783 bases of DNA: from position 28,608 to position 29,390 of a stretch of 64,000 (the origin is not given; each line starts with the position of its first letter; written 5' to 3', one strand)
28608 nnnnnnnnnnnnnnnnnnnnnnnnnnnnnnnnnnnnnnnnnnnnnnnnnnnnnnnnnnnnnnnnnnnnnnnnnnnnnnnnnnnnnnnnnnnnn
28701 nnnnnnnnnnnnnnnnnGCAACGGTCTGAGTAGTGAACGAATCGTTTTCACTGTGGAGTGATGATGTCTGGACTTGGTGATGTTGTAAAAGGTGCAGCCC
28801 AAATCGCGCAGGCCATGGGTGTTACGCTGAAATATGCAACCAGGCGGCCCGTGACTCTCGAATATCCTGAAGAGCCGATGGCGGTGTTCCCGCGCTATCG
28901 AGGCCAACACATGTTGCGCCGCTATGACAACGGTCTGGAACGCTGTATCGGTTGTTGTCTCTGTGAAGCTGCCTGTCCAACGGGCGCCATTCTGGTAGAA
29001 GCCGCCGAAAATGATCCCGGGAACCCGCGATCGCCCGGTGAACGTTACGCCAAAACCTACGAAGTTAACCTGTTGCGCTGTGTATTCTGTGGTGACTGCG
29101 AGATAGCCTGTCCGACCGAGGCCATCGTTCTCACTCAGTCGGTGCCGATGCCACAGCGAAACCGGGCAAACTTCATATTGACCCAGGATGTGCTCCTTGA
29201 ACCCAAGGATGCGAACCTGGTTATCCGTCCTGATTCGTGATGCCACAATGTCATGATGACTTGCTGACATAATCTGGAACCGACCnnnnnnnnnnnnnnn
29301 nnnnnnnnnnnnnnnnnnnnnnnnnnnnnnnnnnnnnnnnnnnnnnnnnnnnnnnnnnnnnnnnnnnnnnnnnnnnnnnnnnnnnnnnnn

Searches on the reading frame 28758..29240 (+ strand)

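Call 69: search_protein_families(library=pfam, proteins=[window:28758-29240:+], max_evalue=0.00001)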
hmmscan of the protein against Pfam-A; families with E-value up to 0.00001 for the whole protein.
window:28758-29240:+ (160 aa): 9 families
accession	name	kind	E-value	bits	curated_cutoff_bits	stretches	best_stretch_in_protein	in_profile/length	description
PF00037.32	Fer4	-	1.8e-12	46.9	21.1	1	102-123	2-23/24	4Fe-4S binding domain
PF12838.12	Fer4_7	-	7.6e-11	42.8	27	1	62-122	1-52/52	4Fe-4S dicluster domain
PF13187.11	Fer4_9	-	2.8e-08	34.1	27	1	62-123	1-52/52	4Fe-4S dicluster domain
PF13484.11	Fer4_16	-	4.2e-08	34.3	30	0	107-137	1-31/66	4Fe-4S double cluster binding domain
PF13534.11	Fer4_17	-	4.7e-07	30.7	22.2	0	36-76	18-59/61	4Fe-4S dicluster domain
PF13183.11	Fer4_8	-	1.1e-06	29.5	27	1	60-120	2-66/68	4Fe-4S dicluster domain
PF14697.11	Fer4_21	-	3.4e-06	27.5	35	0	61-78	39-57/59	4Fe-4S dicluster domain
PF12837.12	Fer4_6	-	4.4e-06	26.8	25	0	103-123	4-24/24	4Fe-4S binding domain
PF12797.12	Fer4_2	-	5.6e-06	26.4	24.5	0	60-75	7-22/22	4Fe-4S binding domain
